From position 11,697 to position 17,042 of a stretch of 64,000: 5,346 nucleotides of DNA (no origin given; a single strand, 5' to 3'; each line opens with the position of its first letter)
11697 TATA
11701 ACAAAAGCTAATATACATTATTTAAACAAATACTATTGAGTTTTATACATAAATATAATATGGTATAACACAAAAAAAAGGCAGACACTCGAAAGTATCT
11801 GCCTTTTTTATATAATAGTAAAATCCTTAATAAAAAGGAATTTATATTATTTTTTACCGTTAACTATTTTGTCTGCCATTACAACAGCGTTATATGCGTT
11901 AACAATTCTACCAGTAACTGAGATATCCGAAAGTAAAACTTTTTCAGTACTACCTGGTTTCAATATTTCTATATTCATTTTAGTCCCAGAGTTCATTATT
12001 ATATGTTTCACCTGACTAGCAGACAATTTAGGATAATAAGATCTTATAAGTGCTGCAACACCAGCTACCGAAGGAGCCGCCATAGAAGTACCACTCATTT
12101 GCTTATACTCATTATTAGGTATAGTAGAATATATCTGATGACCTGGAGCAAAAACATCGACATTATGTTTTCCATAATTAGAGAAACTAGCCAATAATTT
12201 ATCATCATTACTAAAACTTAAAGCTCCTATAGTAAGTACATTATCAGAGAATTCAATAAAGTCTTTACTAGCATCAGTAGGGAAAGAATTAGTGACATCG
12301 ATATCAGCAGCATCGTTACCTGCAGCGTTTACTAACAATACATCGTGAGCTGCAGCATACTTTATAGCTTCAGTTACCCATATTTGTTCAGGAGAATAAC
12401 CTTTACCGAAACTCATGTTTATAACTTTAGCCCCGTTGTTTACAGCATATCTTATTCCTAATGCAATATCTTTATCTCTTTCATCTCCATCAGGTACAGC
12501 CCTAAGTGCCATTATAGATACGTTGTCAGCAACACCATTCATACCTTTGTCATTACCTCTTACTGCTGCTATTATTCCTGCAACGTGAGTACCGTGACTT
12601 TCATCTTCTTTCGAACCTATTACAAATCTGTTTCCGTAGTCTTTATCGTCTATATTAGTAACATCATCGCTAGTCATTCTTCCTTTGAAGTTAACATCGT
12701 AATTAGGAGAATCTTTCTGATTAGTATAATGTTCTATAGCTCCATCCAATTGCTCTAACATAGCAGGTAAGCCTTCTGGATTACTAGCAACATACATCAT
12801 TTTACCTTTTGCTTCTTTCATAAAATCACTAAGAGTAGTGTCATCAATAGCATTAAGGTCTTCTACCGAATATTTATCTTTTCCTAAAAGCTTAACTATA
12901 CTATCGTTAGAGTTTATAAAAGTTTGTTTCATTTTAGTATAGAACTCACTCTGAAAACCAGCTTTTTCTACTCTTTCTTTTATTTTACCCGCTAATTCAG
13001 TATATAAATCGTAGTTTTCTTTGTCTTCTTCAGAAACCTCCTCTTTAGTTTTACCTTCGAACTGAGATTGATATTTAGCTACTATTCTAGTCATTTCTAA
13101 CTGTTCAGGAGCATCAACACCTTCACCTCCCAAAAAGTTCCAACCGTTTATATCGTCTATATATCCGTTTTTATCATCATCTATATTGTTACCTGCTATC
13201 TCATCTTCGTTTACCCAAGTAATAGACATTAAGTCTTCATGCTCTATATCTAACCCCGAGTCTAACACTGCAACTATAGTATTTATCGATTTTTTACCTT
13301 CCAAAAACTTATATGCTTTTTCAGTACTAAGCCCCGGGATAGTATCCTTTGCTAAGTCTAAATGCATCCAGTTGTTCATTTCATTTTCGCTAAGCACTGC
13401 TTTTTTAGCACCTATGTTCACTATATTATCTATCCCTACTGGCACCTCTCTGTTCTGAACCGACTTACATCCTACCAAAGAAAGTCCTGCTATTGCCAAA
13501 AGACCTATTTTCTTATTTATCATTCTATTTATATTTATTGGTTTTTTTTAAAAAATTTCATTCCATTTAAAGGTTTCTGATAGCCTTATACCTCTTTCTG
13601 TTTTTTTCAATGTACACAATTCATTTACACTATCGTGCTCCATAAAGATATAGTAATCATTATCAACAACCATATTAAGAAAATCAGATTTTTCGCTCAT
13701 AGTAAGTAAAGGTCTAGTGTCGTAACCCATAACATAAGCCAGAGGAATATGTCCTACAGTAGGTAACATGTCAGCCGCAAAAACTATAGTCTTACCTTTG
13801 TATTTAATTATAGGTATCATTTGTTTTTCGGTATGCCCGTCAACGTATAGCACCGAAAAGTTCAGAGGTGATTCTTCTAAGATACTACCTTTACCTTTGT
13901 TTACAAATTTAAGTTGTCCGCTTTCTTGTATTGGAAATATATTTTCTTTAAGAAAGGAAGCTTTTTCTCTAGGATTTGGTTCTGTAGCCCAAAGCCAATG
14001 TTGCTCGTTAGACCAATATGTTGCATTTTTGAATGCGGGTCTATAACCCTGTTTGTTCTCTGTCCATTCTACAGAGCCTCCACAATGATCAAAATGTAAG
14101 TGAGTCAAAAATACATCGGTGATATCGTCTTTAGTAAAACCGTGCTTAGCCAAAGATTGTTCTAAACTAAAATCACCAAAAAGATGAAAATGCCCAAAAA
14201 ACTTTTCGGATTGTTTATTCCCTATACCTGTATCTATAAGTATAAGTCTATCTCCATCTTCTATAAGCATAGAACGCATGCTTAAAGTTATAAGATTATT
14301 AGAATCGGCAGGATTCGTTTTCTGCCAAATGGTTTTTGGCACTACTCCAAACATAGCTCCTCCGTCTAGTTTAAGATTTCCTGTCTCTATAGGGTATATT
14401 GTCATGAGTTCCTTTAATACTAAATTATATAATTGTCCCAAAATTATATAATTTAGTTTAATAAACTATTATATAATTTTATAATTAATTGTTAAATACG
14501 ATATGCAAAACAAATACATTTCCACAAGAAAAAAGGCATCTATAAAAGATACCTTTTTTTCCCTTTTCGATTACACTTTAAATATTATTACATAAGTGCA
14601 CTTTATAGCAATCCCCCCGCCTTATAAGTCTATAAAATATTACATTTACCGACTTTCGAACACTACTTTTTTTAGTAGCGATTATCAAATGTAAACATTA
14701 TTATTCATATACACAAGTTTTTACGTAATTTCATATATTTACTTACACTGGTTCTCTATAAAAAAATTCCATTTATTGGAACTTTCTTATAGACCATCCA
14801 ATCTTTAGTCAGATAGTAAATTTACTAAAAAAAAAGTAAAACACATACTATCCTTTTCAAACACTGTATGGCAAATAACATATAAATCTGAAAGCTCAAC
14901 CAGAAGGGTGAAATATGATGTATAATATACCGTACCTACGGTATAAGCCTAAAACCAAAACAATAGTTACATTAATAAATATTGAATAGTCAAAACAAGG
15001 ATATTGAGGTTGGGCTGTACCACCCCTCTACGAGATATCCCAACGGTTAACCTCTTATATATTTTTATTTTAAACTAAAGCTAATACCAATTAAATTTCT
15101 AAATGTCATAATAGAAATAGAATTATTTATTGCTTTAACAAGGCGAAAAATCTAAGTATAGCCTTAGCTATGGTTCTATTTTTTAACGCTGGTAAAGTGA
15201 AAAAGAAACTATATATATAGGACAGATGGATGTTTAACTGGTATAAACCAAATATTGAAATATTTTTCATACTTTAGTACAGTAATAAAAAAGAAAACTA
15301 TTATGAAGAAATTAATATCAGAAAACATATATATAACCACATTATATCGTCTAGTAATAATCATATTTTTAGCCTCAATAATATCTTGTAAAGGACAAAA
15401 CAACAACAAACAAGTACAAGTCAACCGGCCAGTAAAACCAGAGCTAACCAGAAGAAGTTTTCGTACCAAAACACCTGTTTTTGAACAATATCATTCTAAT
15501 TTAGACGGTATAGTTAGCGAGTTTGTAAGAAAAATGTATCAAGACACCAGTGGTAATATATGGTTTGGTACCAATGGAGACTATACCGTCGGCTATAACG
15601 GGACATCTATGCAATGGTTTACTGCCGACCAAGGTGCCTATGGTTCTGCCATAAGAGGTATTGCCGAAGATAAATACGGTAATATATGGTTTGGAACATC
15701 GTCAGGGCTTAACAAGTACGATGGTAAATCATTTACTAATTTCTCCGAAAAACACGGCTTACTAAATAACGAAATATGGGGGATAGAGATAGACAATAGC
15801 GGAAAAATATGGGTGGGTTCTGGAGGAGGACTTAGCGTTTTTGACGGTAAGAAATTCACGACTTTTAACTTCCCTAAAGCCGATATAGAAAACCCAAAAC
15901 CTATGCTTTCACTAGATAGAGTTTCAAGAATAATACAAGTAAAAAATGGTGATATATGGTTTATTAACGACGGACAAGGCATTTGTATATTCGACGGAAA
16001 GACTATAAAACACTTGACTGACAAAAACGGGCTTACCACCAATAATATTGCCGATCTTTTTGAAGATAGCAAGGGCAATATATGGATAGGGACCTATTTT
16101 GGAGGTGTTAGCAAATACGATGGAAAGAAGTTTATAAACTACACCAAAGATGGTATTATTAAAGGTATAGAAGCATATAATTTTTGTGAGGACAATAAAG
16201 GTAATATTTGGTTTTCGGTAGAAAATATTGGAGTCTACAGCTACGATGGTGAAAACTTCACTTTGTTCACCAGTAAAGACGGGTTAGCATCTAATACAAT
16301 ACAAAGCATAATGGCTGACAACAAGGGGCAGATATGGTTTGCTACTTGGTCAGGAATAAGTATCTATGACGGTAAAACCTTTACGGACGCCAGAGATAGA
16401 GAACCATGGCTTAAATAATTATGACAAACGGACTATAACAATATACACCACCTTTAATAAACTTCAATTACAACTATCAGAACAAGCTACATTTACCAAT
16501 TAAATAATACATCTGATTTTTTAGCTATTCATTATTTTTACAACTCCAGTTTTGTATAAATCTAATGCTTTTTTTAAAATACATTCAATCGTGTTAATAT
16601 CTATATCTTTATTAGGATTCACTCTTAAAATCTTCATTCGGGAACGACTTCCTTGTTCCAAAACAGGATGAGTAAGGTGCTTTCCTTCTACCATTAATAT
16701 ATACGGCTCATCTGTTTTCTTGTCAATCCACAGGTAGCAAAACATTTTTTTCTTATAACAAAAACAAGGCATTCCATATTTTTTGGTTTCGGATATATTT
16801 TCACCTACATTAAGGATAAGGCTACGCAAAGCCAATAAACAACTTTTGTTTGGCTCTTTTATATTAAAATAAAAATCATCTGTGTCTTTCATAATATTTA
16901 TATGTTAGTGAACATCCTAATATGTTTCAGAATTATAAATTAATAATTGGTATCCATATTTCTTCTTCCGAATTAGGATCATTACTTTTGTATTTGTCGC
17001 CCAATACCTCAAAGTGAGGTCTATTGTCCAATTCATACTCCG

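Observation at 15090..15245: ~160-bp intergenic element repeated three times upstream of unrelated genes (15.1 kb and 2 tandem copies at 50.3-50.7 kb)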

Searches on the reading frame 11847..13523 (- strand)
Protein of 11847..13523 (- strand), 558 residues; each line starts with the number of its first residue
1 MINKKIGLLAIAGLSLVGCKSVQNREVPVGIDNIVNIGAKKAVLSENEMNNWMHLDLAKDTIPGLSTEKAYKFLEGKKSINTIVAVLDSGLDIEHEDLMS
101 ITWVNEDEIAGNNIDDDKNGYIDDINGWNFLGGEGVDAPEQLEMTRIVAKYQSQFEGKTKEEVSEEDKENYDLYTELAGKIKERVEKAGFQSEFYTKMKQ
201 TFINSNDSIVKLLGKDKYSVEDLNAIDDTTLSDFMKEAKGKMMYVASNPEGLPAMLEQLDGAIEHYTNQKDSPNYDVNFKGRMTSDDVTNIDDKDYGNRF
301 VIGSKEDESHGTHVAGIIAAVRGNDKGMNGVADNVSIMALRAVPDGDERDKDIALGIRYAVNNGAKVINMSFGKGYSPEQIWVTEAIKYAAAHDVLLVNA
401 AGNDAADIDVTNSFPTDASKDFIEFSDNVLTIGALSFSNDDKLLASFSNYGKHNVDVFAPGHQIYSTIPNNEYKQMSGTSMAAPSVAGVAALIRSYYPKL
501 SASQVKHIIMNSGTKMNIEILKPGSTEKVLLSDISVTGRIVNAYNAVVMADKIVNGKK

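Call 55: search_protein_families(library=pfam, proteins=[window:11847-13523:-], max_evalue=0.001)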
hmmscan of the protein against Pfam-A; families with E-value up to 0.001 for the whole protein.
window:11847-13523:- (558 aa): 1 family
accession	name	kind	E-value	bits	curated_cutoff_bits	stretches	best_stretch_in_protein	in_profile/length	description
PF00082.27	Peptidase_S8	-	3e-53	181.5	21.8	1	81-515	3-275/288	Subtilase family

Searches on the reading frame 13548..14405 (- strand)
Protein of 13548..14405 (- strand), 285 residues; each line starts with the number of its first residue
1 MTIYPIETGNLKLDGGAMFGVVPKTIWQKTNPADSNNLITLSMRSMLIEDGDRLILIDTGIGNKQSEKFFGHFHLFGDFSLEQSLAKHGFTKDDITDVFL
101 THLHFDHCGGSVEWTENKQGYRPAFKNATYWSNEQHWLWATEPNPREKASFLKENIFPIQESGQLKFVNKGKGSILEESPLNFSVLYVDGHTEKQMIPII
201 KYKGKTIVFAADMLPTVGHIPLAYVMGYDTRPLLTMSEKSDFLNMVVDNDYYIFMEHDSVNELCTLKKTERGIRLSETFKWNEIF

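Call 55: search_protein_families(library=pfam, proteins=[window:13548-14405:-], max_evalue=0.001)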
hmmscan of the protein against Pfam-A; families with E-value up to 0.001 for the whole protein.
window:13548-14405:- (285 aa): 2 families
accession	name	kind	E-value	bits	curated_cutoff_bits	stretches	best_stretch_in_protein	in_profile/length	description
PF00753.33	Lactamase_B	-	1.9e-18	67.5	22.7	1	45-257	8-196/196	Metallo-beta-lactamase superfamily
PF12706.13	Lactamase_B_2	-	5.2e-05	23.4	27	1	55-214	3-144/200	Beta-lactamase superfamily domain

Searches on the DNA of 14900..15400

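Call 10: search_rna_families(source=window, start=14900, end=15400, threshold=evalue, max_evalue=10, show_alignments=3)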
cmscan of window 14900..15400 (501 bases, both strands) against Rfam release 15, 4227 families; matches with E-value up to 10: 3.
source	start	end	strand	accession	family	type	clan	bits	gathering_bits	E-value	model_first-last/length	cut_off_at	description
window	14902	14953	+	RF01183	SNORD19B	Gene; snRNA; snoRNA; CD-box;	CL00048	19.3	50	2.3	1-84/84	no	Small nucleolar RNA SNORD19B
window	15137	15255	+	RF01815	rpsB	Gene; sRNA;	-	17.7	40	0.32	1-132/132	no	rpsB sRNA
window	14992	15137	-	RF01432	snoR143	Gene; snRNA; snoRNA; HACA-box;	-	15.1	50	3.9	1-169/169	no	small nucleolar RNA snoR143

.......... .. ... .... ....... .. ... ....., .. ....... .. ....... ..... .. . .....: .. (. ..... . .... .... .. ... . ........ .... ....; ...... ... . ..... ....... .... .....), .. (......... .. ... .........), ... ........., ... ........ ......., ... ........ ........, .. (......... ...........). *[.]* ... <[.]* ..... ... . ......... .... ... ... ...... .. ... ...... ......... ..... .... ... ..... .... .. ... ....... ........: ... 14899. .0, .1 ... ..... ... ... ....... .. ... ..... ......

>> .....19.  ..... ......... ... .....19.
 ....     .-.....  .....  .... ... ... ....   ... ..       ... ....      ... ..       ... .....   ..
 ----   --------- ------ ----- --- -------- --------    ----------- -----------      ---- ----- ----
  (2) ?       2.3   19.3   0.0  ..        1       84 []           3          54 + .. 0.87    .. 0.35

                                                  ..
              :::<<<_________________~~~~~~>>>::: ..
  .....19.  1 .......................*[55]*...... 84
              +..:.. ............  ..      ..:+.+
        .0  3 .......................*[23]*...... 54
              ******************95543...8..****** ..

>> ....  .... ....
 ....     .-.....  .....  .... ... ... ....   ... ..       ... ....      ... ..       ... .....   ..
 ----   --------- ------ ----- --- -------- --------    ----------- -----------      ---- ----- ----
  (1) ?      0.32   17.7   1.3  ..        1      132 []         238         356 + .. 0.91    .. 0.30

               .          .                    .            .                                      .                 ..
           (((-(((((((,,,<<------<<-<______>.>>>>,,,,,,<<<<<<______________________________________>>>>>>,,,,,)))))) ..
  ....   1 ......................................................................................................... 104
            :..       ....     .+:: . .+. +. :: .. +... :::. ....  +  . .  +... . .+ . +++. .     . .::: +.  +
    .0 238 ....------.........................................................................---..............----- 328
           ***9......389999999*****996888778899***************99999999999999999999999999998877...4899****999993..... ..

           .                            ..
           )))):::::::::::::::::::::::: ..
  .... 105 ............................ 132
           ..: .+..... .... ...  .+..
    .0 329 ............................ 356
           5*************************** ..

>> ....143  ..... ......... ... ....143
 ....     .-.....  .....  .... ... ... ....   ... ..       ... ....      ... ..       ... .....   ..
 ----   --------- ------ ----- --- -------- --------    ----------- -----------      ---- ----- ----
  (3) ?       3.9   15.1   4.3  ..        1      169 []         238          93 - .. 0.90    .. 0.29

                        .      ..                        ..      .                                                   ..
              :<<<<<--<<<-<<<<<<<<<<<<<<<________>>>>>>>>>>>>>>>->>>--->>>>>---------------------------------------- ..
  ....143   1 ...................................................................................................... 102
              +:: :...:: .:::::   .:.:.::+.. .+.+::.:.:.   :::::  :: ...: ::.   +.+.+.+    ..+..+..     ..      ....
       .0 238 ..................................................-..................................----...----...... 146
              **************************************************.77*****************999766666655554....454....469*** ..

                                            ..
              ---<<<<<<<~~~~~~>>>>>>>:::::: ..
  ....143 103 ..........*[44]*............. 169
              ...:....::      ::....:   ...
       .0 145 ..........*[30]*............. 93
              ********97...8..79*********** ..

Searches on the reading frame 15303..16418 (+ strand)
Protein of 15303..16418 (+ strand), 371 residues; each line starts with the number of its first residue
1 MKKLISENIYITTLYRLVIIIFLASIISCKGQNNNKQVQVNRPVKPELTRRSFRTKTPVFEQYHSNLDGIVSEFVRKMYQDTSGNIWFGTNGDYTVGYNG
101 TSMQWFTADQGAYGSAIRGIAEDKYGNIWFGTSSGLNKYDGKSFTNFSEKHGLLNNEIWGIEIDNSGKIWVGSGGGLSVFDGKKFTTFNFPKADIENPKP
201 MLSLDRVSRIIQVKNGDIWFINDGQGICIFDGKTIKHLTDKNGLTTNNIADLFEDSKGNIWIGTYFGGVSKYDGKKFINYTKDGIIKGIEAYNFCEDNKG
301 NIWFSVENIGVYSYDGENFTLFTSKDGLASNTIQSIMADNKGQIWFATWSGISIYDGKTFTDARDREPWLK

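Call 17: find_encoding_contigs(protein=window:15303-16418:+, flank=10000, max_places=6)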
Protein window:15303-16418:+ (371 aa): no gene with exactly this product is on record in the collection.

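Call 55: search_protein_families(library=pfam, proteins=[window:15303-16418:+], max_evalue=0.001)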
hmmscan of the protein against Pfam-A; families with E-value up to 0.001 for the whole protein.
window:15303-16418:+ (371 aa): 1 family
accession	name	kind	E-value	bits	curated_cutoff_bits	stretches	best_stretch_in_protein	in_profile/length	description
PF07494.17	Reg_prop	-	1.3e-32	108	20.4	4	243-265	1-23/24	Two component regulator propeller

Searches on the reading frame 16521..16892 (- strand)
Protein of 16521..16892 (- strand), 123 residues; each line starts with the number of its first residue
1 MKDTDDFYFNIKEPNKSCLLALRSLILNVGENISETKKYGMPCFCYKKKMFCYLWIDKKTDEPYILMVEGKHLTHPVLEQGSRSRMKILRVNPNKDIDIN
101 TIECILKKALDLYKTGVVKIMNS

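Call 55: search_protein_families(library=pfam, proteins=[window:16521-16892:-], max_evalue=0.001)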
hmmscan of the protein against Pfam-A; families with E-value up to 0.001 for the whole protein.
window:16521-16892:- (123 aa): 2 families
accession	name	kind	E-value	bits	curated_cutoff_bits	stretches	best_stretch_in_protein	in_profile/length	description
PF08818.16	DUF1801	-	1.9e-11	44.7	27.2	1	16-110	2-85/85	Domain of unknown function (DU1801)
PF18899.5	DUF5655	-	1.6e-05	25.3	24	1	9-111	6-107/109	Domain of unknown function (DUF5655)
